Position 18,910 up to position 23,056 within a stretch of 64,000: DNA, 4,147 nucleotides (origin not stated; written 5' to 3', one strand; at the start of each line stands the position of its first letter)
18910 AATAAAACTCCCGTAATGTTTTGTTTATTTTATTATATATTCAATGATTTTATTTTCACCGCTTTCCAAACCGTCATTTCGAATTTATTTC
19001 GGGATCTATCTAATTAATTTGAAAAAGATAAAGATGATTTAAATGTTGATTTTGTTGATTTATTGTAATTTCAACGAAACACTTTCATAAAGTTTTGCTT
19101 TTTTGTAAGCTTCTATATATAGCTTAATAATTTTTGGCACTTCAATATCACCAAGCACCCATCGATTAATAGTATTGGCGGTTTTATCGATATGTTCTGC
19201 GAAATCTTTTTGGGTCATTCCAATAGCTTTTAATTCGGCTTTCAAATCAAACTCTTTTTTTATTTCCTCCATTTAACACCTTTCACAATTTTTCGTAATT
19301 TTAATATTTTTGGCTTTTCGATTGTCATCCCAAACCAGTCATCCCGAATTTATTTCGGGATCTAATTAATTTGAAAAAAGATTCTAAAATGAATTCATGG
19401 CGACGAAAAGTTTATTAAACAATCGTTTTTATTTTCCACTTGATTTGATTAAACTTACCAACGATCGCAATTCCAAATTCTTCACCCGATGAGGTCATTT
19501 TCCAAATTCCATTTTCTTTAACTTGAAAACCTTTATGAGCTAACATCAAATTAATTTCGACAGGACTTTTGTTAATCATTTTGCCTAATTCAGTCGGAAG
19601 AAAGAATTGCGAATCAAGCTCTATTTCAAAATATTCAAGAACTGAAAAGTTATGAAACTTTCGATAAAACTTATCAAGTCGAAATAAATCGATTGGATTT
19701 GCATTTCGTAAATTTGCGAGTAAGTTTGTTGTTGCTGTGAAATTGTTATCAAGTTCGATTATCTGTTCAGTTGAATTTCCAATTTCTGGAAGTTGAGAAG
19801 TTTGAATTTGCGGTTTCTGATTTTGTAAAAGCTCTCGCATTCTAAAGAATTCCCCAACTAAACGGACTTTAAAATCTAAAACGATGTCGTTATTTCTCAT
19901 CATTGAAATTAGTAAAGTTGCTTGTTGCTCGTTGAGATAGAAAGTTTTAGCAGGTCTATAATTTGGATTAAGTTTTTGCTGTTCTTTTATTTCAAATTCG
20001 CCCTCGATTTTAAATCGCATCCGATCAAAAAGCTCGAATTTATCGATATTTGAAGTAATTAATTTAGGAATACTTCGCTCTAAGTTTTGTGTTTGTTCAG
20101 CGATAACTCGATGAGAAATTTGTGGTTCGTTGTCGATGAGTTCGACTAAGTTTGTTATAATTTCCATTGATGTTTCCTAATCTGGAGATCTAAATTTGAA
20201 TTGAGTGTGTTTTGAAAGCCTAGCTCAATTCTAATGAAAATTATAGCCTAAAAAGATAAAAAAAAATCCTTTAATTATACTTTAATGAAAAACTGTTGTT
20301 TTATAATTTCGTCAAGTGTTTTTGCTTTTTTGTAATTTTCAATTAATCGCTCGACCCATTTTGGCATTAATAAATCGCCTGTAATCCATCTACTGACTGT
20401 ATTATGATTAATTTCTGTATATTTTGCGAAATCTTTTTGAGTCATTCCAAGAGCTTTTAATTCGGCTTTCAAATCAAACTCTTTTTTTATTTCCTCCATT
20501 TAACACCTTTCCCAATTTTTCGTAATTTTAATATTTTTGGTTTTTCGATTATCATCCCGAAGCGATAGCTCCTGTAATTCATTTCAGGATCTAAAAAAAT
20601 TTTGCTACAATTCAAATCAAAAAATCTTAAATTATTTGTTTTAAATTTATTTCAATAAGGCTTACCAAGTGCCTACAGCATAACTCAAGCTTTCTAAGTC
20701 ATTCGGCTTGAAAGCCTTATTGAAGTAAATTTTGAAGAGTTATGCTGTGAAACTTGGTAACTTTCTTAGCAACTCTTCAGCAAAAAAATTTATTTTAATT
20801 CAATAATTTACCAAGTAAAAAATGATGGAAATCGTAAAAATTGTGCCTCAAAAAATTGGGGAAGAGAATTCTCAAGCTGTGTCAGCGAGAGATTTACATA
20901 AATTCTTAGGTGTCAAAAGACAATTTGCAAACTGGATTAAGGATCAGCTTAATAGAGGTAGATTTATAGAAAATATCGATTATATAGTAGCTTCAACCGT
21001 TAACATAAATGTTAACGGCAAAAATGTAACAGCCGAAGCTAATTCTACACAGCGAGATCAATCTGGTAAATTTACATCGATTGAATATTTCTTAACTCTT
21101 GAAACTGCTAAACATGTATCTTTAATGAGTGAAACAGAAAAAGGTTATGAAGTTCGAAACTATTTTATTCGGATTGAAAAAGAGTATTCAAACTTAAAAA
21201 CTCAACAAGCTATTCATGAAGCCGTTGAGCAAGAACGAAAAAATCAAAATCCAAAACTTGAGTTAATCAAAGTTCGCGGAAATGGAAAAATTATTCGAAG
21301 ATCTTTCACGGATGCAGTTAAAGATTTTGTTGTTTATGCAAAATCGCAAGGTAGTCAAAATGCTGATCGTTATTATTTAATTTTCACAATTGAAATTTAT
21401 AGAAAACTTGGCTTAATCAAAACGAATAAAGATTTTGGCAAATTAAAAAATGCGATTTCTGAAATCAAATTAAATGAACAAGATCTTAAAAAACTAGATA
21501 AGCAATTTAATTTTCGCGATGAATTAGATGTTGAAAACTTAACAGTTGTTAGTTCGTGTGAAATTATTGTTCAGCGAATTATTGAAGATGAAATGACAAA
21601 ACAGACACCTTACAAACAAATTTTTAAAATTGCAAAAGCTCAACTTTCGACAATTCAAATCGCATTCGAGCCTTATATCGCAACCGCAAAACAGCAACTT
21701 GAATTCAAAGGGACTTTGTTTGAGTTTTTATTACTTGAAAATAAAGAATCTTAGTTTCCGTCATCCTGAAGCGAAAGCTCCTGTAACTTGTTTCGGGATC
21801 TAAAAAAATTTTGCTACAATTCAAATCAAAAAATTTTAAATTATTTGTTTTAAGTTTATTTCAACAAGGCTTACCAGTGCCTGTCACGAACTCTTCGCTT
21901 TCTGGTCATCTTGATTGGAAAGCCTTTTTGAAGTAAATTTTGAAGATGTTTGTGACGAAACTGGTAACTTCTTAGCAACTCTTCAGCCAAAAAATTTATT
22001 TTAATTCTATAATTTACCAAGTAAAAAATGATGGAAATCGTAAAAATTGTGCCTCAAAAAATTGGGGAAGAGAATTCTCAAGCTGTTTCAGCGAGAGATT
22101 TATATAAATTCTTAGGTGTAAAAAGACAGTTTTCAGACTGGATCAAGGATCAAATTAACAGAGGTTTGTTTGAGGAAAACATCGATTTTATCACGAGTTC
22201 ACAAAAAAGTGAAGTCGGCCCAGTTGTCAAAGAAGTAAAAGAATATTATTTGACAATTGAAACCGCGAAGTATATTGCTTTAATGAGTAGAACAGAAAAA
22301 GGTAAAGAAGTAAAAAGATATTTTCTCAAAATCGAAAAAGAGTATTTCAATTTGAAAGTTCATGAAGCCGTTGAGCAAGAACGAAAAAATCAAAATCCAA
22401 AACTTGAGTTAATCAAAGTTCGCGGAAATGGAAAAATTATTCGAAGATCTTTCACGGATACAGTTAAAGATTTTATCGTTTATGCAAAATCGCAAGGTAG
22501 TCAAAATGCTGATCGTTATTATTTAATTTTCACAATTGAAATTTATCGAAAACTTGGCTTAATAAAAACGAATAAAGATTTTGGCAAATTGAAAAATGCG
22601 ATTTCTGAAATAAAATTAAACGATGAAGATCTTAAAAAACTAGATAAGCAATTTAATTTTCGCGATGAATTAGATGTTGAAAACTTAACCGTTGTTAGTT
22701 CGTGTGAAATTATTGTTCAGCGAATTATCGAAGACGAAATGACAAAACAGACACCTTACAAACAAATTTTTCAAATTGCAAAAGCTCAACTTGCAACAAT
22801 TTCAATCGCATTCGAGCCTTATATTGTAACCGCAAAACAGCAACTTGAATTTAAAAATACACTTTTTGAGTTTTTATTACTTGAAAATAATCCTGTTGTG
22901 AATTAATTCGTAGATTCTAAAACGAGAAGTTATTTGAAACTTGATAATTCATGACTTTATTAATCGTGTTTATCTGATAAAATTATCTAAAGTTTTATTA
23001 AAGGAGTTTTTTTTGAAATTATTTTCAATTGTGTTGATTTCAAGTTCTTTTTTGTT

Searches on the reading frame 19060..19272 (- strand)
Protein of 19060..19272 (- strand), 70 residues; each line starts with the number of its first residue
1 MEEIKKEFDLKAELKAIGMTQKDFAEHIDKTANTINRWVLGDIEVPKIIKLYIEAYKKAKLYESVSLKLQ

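Call 16: search_protein_families(library=pfam, proteins=[window:19060-19272:-], max_evalue=10)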
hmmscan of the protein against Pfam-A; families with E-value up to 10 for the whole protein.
window:19060-19272:- (70 aa): 8 families
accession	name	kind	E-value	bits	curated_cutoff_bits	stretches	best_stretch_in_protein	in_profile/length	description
PF01381.28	HTH_3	-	5.2e-06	26.8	23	1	10-43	1-34/55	Helix-turn-helix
PF03759.18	PRONE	-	0.00092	18.6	27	1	19-61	172-214/361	PRONE (Plant-specific Rop nucleotide exchanger)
PF24413.1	W02B3_4_N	-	0.0054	17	27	1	20-62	68-114/115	W02B3.4-like, N-terminal domain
PF12844.13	HTH_19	-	0.02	15.2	30.2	1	18-51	12-44/64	Helix-turn-helix domain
PF17573.8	GA-like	-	0.024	15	25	1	11-35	16-39/50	GA-like domain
PF13542.12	HTH_Tnp_ISL3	-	0.024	14.5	27.4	1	11-39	19-47/51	Helix-turn-helix domain of transposase family ISL3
PF13443.12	HTH_26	-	0.063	14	22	1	10-43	2-35/63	Cro/C1-type HTH DNA-binding domain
PF13384.12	HTH_23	-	0.16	12.3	24.6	1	14-39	13-38/50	Homeodomain-like domain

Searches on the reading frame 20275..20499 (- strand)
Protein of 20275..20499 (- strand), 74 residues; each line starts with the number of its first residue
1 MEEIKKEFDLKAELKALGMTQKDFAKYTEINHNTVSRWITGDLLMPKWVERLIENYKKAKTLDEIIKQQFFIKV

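Call 16: search_protein_families(library=pfam, proteins=[window:20275-20499:-], max_evalue=10)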
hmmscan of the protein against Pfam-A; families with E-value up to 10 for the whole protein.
window:20275-20499:- (74 aa): 7 families
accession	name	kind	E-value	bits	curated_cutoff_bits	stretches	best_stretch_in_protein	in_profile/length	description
PF01381.28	HTH_3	-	2.2e-07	31.2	23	1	10-41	1-32/55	Helix-turn-helix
PF13443.12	HTH_26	-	0.00014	22.4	22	1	10-42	2-34/63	Cro/C1-type HTH DNA-binding domain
PF13560.12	HTH_31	-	0.0063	17.2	27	1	16-54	12-52/64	Helix-turn-helix domain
PF13384.12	HTH_23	-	0.0083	16.4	24.6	1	15-39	14-38/50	Homeodomain-like domain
PF13542.12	HTH_Tnp_ISL3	-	0.0095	15.8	27.4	1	11-39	19-47/51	Helix-turn-helix domain of transposase family ISL3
PF20432.4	Xre-like-HTH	-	0.098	13.4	25.8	1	15-52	20-58/63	Antitoxin Xre-like helix-turn-helix domain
PF21475.2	PaaA-like_N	-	0.17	11.8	27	1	46-67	28-49/60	PaaA-like, N-terminal domain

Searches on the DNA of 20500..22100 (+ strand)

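Call 79: search_rna_families(source=window, start=20500, end=22100, threshold=evalue, max_evalue=10, show_alignments=3)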
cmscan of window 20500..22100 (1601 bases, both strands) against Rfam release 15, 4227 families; matches with E-value up to 10: 15.
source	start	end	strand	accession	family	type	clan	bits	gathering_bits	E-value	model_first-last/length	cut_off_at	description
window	21849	21942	-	RF03926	MIR1435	Gene; miRNA;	-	27.4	94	0.19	1-186/186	no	MIR1435 microRNA precursor family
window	20641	20735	+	RF03926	MIR1435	Gene; miRNA;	-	25.9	94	0.38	1-186/186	no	MIR1435 microRNA precursor family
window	20640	20735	+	RF04228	MIR6140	Gene; miRNA;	-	24.9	140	0.072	1-165/165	no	MIR6140 microRNA precursor family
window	21828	21880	-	RF02057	STnc40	Gene; sRNA;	-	20.7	45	1.4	1-70/70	no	Salmonella enterica sRNA STnc40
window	20675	20748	-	RF00966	mir-676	Gene; miRNA;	-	19.9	61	0.44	1-73/73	no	mir-676 microRNA precursor family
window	21847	21945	+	RF04246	MIR169_8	Gene; miRNA;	CL00098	18.9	107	2.3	1-137/137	no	MIR169_8 microRNA precursor family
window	21257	21275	-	RF01748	nuoG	Cis-reg;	-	17.3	33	1.2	1-43/43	no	nuoG RNA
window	21143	21207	+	RF01165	sn2317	Gene; snRNA; snoRNA; CD-box;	-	17.1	50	7.5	1-70/70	no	Small nucleolar RNA sn2317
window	20640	20735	-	RF04210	MIR8643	Gene; miRNA;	-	16.8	135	4.1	1-150/150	no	MIR8643 microRNA precursor family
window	20636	20741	+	RF03923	mir-964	Gene; miRNA;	-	16.5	100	8.1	1-90/90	no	mir-964 microRNA precursor family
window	20844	20910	+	RF03027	RT-6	Gene; sRNA;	-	16.3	46.7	1.7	1-75/75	no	RT-6 RNA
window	20601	20781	-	RF03065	IS605-orfB-I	Gene; sRNA;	-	16.1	94.2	1.3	1-214/214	no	IS605-orfB-I RNA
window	20568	20632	-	RF01844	SmY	Gene; snRNA; splicing;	-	13.6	39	6.4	1-80/80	no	SmY spliceosomal RNA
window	20556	20589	-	RF02126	GHRLOS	Gene; lncRNA;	-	12.4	48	5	36-70/70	no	Ghrelin opposite strand RNA conserved region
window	21241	21272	+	RF01880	Xist_exon1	Gene; lncRNA;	-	12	50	3.3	1-85/85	no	X-chromosome inactivation gene exon 1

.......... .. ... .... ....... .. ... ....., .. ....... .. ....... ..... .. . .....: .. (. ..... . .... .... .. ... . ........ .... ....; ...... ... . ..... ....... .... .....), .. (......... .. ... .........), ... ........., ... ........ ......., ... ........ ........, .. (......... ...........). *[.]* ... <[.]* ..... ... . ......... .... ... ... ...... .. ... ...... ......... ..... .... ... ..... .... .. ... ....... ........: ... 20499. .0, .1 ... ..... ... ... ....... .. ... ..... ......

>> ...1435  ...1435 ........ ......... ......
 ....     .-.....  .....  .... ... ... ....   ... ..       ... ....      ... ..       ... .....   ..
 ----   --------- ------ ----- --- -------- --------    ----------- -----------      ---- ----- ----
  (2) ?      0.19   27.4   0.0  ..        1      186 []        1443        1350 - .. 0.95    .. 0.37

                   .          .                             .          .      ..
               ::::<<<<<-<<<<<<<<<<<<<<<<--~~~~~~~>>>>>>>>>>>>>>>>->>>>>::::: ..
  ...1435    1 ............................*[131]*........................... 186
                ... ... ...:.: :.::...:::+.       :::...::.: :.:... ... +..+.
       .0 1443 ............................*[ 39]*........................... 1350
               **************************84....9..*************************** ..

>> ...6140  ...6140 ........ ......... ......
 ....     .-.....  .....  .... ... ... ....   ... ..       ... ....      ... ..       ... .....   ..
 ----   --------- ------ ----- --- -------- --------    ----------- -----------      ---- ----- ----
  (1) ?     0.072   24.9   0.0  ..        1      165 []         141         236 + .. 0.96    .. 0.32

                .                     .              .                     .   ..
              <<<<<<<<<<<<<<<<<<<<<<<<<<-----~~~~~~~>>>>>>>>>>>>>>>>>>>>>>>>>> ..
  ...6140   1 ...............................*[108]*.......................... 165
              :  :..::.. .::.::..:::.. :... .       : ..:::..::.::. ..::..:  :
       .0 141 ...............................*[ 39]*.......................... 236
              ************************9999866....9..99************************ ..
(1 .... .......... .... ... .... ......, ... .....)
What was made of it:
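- On P1/P7 c4 antisense RNA (Rfam C4), considered for the AntA leader: At E<=10 there are only generic hairpin (miRNA-precursor) matches (call 79).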

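Call 115: build_rna_model(alignment_id=A7, structure=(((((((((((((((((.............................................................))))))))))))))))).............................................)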
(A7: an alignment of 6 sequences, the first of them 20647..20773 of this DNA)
Model R1 built from alignment A7 (6 sequences, 140 columns); structure: as given.
model positions 127; base pairs 17; branch points 0; effective number of sequences 2.02; information 0.59 bits per position. Calibrated on 0.2 Mb of random sequence (short: E-values are rough).
structure used (alignment columns):
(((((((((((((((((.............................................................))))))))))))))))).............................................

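Call 116: search_with_rna_model(model_id=R1, sources=[window, L001, L002, L003, L004, L005, L006, L007, L008, L009, L010, L011, L012, L013, L014, L015, L016, L017, L018, L019, L020, L021, L022, L027], max_evalue=1, make_alignment=true)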
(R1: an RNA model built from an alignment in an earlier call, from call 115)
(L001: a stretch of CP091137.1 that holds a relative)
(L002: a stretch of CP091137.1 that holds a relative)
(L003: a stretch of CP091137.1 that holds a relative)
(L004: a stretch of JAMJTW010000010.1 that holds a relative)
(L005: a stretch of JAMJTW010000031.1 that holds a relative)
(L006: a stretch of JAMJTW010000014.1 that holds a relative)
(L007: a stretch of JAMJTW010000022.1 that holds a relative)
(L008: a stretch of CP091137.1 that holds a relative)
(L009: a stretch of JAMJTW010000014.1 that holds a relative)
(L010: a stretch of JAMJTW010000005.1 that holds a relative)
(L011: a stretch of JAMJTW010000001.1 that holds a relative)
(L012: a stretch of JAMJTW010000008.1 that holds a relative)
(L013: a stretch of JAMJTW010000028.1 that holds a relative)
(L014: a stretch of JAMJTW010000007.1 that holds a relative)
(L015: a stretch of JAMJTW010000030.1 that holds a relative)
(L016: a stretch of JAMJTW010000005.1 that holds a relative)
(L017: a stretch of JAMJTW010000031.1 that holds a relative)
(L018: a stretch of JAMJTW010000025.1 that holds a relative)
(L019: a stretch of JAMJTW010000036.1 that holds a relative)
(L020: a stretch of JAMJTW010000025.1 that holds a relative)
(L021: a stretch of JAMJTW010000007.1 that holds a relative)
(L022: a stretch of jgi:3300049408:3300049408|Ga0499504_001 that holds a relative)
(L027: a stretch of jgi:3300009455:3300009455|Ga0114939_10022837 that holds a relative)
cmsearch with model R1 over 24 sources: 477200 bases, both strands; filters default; matches with E-value up to 1: 18.
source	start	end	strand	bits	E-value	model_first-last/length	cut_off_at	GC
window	31024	31151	+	135.4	3.8e-23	1-127/127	no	0.36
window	21856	21980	+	126.7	1.8e-21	1-127/127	no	0.38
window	20647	20773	+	126.3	2.2e-21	1-127/127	no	0.35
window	29822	29959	+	113.8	5.4e-19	1-127/127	no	0.33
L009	9109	9224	-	109.6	3.4e-18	1-127/127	no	0.38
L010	15605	15721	-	109.5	3.6e-18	1-127/127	no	0.41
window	20613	20728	-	37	0.00031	1-127/127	no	0.29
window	21813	21936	-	33.1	0.0017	1-127/127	no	0.32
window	30981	31106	-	33.1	0.0017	1-127/127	no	0.29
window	29788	29915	-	26.7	0.029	1-127/127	no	0.28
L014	9719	9818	-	26.1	0.038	1-127/127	no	0.43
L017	10412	10537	-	22.5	0.18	1-127/127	no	0.34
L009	9153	9272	+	22.3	0.2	1-127/127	no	0.31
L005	7211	7319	+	21.4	0.3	1-127/127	no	0.3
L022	10684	10755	+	19.9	0.58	1-127/127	no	0.28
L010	15649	15752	+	19.9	0.59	1-127/127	no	0.37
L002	11079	11164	-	19.2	0.8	1-127/127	no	0.24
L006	14150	14201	-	18.9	0.92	1-127/127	no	0.23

Alignment A8: 18 matches aligned to the model, 190 columns, each read 5' to 3' on its own strand. Consensus structure (alignment columns), stored with it:
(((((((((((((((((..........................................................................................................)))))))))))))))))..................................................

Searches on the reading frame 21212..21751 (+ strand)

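Call 105: search_protein_families(library=pfam, proteins=[window:21212-21751:+], max_evalue=1)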
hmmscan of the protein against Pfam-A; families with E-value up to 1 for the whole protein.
window:21212-21751:+ (180 aa): 1 family
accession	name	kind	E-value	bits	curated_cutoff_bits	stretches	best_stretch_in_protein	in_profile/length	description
PF10018.14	Med4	-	0.14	12.3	26.9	1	68-139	7-75/190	Vitamin-D-receptor interacting Mediator subunit 4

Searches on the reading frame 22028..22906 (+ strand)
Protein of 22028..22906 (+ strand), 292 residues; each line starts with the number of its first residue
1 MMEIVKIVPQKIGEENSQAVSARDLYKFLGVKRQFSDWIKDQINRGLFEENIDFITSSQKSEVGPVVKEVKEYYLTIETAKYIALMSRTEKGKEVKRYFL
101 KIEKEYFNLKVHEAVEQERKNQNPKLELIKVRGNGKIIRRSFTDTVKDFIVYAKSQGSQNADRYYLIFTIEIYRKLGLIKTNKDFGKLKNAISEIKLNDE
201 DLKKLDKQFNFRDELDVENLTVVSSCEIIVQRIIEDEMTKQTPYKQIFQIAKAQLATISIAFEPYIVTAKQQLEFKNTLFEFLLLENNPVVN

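Call 34: search_protein_families(library=pfam, proteins=[window:22028-22906:+], max_evalue=0.0001)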
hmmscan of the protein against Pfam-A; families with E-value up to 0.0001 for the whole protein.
window:22028-22906:+ (292 aa): 1 family
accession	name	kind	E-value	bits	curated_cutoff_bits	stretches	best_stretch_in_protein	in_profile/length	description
PF08346.17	AntA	-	2.9e-21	76.3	27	1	20-89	1-68/68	AntA/AntB antirepressor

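Call 36: search_protein_families(library=phrogs, proteins=[window:22028-22906:+], max_evalue=0.001)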
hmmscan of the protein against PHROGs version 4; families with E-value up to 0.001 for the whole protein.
window:22028-22906:+ (292 aa): 7 families
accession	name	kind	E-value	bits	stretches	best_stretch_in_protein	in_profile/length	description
phrog_5817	-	transcription regulation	2.1e-31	110.6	1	5-110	12-116/210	anti-repressor Ant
phrog_377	-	transcription regulation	1.1e-19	72.2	1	3-110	4-113/213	anti-repressor Ant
phrog_6904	-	unknown function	3.3e-17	63.5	1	3-87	4-90/95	-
phrog_373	-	transcription regulation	4.7e-16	60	1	7-105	87-187/373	anti-repressor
phrog_63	-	transcription regulation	4.7e-15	56.8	1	11-106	124-218/431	anti-repressor Ant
phrog_14211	-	transcription regulation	6.2e-14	53.1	2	68-220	93-205/234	anti-repressor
phrog_2657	-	transcription regulation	3e-07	31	1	68-257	72-229/243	transcriptional regulator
